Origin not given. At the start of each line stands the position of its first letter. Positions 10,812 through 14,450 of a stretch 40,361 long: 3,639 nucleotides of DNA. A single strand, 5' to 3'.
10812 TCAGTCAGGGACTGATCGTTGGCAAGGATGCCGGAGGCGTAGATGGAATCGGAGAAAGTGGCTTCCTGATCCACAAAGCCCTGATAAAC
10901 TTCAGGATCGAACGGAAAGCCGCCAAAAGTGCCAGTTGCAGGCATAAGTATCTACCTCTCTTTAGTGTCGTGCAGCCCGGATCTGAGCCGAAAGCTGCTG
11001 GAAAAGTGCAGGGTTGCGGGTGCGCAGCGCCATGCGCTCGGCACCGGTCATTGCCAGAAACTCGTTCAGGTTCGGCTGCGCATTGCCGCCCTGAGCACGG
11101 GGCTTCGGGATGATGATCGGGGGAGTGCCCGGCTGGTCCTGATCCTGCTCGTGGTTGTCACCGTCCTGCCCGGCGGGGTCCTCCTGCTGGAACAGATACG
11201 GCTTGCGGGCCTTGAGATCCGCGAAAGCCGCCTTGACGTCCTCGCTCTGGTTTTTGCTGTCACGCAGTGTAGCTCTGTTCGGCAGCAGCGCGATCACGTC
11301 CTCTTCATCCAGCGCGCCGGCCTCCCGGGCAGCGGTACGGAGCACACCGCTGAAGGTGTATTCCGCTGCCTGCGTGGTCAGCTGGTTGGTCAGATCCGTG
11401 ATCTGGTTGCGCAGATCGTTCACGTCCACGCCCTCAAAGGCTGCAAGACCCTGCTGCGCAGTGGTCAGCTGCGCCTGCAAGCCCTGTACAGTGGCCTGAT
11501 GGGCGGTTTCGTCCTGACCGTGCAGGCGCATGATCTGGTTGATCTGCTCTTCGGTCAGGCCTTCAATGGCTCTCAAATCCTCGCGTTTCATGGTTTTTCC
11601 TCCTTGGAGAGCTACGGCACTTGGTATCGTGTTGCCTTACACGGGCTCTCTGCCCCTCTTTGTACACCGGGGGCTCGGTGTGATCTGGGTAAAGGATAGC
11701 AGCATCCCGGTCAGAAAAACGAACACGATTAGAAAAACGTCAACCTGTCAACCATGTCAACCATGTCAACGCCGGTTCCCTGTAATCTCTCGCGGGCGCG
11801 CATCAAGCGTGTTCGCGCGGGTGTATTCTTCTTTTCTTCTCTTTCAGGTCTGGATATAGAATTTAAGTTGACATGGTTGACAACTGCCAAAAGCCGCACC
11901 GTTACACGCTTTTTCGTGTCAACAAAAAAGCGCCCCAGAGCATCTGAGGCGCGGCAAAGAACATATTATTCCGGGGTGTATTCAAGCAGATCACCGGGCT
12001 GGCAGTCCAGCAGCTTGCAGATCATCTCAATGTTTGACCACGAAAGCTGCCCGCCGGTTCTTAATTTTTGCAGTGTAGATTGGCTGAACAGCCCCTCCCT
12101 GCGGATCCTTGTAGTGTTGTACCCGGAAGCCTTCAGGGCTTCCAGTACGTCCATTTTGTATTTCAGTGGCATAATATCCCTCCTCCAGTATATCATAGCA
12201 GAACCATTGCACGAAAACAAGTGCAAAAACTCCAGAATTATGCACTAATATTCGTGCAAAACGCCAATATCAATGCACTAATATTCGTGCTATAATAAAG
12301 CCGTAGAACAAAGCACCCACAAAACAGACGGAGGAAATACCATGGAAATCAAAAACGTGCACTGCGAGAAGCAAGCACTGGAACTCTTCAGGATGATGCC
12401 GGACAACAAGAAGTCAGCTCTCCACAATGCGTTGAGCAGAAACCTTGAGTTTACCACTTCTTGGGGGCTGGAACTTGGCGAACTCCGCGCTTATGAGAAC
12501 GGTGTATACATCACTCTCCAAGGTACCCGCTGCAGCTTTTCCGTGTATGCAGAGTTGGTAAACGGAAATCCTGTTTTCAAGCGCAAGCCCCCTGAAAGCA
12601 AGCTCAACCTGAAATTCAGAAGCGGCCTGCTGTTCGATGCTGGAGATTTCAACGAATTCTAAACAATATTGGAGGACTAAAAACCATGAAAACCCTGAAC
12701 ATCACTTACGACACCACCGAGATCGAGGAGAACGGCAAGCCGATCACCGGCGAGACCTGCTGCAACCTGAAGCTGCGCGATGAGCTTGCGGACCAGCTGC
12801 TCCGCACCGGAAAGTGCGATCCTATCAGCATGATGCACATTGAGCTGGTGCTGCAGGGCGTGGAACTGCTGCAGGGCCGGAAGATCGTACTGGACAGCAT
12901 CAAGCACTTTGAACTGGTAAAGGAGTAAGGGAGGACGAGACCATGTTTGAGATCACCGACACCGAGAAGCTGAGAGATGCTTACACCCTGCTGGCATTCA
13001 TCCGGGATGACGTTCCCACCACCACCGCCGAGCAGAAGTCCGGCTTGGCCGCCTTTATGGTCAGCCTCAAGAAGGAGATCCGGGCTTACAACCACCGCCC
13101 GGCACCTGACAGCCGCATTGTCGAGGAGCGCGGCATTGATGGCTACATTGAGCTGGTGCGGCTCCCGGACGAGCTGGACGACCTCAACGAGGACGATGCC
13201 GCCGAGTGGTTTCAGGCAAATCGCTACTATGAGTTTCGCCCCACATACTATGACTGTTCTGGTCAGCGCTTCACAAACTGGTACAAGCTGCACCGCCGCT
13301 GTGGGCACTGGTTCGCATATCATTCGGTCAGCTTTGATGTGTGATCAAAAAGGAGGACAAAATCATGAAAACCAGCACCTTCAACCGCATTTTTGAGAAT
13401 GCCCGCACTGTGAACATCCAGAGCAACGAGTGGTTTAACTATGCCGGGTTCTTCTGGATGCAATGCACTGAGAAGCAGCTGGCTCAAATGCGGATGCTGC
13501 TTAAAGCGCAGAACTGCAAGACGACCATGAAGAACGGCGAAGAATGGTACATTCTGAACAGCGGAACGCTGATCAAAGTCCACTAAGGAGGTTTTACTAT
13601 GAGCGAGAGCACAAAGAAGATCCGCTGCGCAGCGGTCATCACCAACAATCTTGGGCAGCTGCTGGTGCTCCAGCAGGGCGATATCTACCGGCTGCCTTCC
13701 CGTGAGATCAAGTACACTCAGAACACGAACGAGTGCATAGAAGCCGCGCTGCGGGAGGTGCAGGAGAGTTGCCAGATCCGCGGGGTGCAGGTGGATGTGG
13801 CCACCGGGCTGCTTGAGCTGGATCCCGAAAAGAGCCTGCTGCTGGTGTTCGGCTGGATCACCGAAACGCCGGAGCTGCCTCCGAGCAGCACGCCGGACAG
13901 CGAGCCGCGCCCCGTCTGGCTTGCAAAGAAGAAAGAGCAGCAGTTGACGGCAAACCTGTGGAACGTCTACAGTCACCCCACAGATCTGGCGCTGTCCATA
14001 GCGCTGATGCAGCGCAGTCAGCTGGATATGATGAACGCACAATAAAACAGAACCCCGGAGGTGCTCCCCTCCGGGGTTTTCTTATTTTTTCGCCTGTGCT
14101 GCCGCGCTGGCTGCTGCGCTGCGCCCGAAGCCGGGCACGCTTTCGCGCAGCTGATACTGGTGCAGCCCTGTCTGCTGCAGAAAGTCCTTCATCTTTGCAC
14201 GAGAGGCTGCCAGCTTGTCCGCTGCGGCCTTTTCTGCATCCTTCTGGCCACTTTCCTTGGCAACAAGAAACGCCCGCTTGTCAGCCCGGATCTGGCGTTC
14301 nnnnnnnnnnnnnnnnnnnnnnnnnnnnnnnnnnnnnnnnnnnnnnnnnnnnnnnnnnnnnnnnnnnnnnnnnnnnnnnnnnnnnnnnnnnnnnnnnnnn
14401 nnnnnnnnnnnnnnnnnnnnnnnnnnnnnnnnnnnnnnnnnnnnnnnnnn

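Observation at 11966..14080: Opposite-strand, more AT-rich five-gene island with its own XRE regulator, splitting the head-morphogenesis genes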

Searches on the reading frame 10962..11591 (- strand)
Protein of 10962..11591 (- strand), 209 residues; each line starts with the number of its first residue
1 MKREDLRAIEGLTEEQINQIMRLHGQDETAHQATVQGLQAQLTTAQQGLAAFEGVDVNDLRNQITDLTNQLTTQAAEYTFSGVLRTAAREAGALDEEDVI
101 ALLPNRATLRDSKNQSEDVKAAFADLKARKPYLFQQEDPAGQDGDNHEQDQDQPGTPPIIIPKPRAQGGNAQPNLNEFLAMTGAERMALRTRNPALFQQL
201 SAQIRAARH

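Call 5: search_protein_families(library=pfam, max_evalue=1, proteins=[window:10962-11591:-])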
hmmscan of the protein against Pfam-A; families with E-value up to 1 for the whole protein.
window:10962-11591:- (209 aa): 7 families
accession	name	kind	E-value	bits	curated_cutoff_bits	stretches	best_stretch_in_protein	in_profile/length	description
PF06810.17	Phage_scaffold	-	1.9e-23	83.7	35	1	1-149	1-165/170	Phage capsid assembly scaffolding protein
PF08951.15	EntA_Immun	-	0.032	14.9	22.1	0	58-90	2-33/73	Enterocin A Immunity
PF15726.10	DUF4677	-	0.036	14.6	27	1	4-117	56-166/198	Domain of unknown function (DUF4677)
PF08726.16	EFhand_Ca_insen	-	0.066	13.7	27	0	114-136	3-25/69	Ca2+ insensitive EF hand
PF12438.13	DUF3679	-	0.11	12.7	22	0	6-37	24-55/56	Protein of unknown function (DUF3679)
PF01166.23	TSC22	-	0.21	12.2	30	0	56-77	15-36/57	TSC-22/dip/bun family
PF05130.17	FlgN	-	0.84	10.5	30.5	0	2-75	32-108/147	FlgN protein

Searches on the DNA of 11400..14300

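Call 72: search_rna_families(source=window, start=11400, end=14300, threshold=evalue, max_evalue=1)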
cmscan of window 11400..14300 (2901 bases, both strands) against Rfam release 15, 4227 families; matches with E-value up to 1: 4.
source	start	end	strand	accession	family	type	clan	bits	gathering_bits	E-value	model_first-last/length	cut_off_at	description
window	14002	14088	+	RF04312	trpB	Cis-reg;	-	26.4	59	0.87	1-107/107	no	trpB ncRNA motif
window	14041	14152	-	RF01772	rnk_pseudo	Cis-reg; leader;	-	26.3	55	0.14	1-108/108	no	Pseudomonas rnk leader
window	13963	14086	+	RF00514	His_leader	Cis-reg; leader;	-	23.5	49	0.67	1-126/126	no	Histidine operon leader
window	12231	12301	-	RF00254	mir-16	Gene; miRNA;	CL00085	19.6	36.5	0.83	1-82/82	no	mir-16 microRNA precursor family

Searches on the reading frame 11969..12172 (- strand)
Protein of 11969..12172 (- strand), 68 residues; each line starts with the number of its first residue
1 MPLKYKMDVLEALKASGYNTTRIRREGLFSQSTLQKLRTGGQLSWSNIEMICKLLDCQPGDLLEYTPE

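Call 5: search_protein_families(library=pfam, max_evalue=1, proteins=[window:11969-12172:-])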
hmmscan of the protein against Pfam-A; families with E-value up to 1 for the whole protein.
seq(68 aa): 2 families
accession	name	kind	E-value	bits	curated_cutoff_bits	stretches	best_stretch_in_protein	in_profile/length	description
PF13443.12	HTH_26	-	8.4e-13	48.8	22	1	12-68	5-63/63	Cro/C1-type HTH DNA-binding domain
PF01844.29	HNH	-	0.14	12.8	21.4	1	38-53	23-38/47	HNH endonuclease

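Call 6: search_protein_families(library=phrogs, max_evalue=0.1, proteins=[window:11969-12172:-])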
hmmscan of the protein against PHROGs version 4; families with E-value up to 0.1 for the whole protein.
seq(68 aa): 3 families
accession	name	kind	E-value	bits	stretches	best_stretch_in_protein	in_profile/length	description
phrog_4583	-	transcription regulation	6.7e-05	23.8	1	11-65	17-72/81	transcriptional repressor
phrog_8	-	transcription regulation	0.0097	16.4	1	25-68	179-221/346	transcriptional regulator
phrog_6831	-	transcription regulation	0.034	15.1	1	10-54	11-57/68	transcriptional regulator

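Call 7: search_protein_families(library=ncbifam, max_evalue=0.1, proteins=[window:11969-12172:-])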
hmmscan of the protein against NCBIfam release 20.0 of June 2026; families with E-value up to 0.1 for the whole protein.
seq(68 aa): 1 family
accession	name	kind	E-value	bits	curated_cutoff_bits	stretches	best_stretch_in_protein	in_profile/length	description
NF000090.1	trans_reg_VanU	equivalog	0.0013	18.9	150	1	29-68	28-67/75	glycopeptide resistance transcriptional regulator VanU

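Call 8: search_protein_families(library=padloc, max_evalue=0.1, proteins=[window:11969-12172:-])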
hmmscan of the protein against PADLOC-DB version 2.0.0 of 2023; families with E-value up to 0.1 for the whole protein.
seq(68 aa): 0 families

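Call 66: search_solved_structures(query=window:11969-12172:-, max_evalue=1, show_alignments=2)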
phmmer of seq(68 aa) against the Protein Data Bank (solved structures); distinct sequences matched with E-value up to 1: 3.
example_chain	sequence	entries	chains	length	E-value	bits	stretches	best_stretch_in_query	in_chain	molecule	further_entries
9ngw_A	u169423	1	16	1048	0.032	17.7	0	10-55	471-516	IcmE (DotG)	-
7muc_AG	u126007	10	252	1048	0.032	17.7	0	10-55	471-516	IcmE protein | IcmE (DotG)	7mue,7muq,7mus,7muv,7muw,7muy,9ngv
3tyr_A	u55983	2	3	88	0.038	17.5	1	27-68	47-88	Transcriptional regulator | Predicted transcriptional regulator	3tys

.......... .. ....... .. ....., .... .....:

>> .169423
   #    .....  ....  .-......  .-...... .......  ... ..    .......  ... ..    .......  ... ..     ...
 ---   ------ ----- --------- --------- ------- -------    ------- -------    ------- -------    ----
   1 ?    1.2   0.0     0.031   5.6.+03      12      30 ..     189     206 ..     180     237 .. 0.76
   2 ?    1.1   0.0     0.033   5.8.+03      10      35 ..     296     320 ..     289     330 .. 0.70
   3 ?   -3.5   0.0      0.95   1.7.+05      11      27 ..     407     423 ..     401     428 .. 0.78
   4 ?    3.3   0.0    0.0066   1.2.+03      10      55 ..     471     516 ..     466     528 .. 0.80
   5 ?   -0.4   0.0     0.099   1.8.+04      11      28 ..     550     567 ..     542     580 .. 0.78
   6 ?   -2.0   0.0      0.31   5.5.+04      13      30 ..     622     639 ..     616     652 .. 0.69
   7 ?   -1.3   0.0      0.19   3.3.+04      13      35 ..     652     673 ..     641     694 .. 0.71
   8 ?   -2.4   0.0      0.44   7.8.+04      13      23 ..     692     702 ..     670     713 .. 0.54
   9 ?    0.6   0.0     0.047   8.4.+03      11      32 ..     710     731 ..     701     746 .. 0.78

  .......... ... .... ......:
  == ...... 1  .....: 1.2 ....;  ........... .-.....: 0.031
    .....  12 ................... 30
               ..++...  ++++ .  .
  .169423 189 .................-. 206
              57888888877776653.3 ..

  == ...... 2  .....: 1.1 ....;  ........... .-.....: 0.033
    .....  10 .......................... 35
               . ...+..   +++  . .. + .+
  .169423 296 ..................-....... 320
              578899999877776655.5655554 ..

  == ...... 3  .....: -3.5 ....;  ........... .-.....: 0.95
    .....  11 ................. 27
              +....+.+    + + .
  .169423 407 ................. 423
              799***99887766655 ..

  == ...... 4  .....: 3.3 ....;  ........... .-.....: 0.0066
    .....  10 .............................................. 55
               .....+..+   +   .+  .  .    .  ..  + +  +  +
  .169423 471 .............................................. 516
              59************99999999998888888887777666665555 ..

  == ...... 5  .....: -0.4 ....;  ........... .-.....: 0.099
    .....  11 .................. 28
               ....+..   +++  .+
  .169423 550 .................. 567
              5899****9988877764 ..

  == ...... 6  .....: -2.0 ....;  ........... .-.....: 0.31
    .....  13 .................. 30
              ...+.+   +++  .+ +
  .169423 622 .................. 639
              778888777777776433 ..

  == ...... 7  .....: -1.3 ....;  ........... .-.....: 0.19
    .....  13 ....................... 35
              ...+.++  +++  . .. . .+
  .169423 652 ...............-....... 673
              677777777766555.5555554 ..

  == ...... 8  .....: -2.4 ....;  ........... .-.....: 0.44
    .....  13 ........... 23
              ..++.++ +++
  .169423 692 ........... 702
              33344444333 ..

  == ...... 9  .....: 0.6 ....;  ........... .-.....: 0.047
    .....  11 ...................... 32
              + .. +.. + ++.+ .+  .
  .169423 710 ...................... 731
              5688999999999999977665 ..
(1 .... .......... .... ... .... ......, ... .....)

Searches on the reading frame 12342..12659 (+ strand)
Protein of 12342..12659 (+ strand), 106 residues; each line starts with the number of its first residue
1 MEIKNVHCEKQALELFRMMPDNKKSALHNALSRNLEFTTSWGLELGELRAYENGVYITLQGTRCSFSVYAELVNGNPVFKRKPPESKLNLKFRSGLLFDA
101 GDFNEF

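Call 5: search_protein_families(library=pfam, max_evalue=1, proteins=[window:12342-12659:+])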
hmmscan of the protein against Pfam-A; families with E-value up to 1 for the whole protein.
window:12342-12659:+ (106 aa): 1 family
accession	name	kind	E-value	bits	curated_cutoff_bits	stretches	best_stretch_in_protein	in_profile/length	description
PF06628.17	Catalase-rel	-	0.072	13.7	30.1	1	10-36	9-35/65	Catalase-related immune-responsive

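Call 6: search_protein_families(library=phrogs, max_evalue=0.1, proteins=[window:12342-12659:+])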
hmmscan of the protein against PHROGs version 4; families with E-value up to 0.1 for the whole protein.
window:12342-12659:+ (106 aa): 0 families

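Call 7: search_protein_families(library=ncbifam, max_evalue=0.1, proteins=[window:12342-12659:+])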
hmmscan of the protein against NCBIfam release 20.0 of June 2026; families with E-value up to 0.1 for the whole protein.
window:12342-12659:+ (106 aa): 0 families

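Call 8: search_protein_families(library=padloc, max_evalue=0.1, proteins=[window:12342-12659:+])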
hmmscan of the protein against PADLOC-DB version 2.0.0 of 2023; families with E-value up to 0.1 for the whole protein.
window:12342-12659:+ (106 aa): 0 families

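Call 9: search_solved_structures(query=window:12342-12659:+, max_evalue=10)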
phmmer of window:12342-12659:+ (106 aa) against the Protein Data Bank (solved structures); distinct sequences matched with E-value up to 10: 2.
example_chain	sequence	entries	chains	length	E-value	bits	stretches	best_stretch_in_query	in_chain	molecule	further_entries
1d2p_A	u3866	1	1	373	1.1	12.6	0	36-84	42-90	COLLAGEN ADHESIN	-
2if7_A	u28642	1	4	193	1.4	12.3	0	31-66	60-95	SLAM family member 6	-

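Call 47: find_homologous_proteins(query=window:12342-12659:+, max_evalue=0.001)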
Query window:12342-12659:+ (106 aa): 16 proteins with E <= 0.001 among 25 candidates.
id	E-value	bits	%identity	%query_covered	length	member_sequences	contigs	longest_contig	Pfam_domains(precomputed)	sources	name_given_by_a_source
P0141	2.9e-64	231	99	100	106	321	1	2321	-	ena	-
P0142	7.7e-62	224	95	100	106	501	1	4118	-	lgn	-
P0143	5.6e-58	211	97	93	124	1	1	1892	-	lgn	-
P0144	2.7e-56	206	89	100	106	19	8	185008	-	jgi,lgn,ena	-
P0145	4.7e-55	202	95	92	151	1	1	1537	-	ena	-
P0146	2.2e-51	190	95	86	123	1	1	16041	-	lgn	-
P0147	1.7e-49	184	94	84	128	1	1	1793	-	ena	-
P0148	1.1e-39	153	100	67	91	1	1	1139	-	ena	-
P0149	3.8e-33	131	66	100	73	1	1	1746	-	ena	-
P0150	1.8e-32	129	74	79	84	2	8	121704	-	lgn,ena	-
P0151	3.0e-29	119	100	53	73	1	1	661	-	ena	-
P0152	2.4e-23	100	86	53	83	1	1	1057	-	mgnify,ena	mgnify:CR=1 FL=1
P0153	9.2e-19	85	91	43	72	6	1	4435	-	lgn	-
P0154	4.6e-18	83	93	42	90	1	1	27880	-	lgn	-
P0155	4.1e-14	70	88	38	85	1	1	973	-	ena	-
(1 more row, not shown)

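Call 105: list_cluster_members(proteins=[window:12342-12659:+, window:12686-12925:+, window:12943-13341:+, window:13365-13583:+, window:13599-14042:+, window:11969-12172:-])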
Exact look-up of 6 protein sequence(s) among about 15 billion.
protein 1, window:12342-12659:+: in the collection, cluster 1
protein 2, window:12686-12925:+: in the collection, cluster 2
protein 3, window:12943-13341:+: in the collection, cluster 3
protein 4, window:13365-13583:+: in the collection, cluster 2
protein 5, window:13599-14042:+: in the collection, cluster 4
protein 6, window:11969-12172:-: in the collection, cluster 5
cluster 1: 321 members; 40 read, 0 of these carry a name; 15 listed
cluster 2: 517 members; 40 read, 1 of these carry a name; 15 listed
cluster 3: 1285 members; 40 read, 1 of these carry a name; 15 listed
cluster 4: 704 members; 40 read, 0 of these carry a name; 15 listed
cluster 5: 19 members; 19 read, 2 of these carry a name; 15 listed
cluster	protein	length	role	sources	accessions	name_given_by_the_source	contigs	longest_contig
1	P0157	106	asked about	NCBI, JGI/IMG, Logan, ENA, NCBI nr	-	-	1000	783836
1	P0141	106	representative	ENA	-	-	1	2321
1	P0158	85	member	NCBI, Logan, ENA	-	-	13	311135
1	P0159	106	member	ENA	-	-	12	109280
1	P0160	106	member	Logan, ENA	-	-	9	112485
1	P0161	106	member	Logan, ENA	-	-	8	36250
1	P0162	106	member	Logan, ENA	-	-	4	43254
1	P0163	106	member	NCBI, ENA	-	-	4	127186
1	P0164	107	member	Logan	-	-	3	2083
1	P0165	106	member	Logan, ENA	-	-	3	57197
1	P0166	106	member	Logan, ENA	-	-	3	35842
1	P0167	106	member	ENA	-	-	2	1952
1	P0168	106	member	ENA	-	-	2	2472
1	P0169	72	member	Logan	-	-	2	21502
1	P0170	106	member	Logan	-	-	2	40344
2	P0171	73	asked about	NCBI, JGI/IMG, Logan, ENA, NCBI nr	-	-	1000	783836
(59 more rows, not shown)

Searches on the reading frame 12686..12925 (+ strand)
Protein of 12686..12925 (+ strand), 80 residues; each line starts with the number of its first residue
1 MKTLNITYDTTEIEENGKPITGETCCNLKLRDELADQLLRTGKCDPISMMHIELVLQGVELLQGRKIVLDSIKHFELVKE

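Call 5: search_protein_families(library=pfam, max_evalue=1, proteins=[window:12686-12925:+])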
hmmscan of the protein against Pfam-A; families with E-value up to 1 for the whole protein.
window:12686-12925:+ (80 aa): 0 families

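Call 6: search_protein_families(library=phrogs, max_evalue=0.1, proteins=[window:12686-12925:+])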
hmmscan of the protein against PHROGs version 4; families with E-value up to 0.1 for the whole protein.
window:12686-12925:+ (80 aa): 0 families

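Call 7: search_protein_families(library=ncbifam, max_evalue=0.1, proteins=[window:12686-12925:+])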
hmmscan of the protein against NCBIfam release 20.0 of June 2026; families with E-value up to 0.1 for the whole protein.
window:12686-12925:+ (80 aa): 0 families

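Call 8: search_protein_families(library=padloc, max_evalue=0.1, proteins=[window:12686-12925:+])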
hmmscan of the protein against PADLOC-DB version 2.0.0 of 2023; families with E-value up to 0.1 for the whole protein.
window:12686-12925:+ (80 aa): 0 families

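Call 10: search_solved_structures(query=window:12686-12925:+, max_evalue=10)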
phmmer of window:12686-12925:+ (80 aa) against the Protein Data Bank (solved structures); distinct sequences matched with E-value up to 10: 0.

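Call 61: search_dna_similar(query=window:12686-12925:+, collection=phages, mode=protein, max_evalue=0.01, max_rows=15)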
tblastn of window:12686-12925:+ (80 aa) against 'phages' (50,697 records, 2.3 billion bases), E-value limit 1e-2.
No match.

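Call 92: search_solved_structures(query=A5, max_evalue=10)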
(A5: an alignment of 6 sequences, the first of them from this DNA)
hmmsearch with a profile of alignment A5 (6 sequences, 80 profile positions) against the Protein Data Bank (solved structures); distinct sequences matched with E-value up to 10: 0.
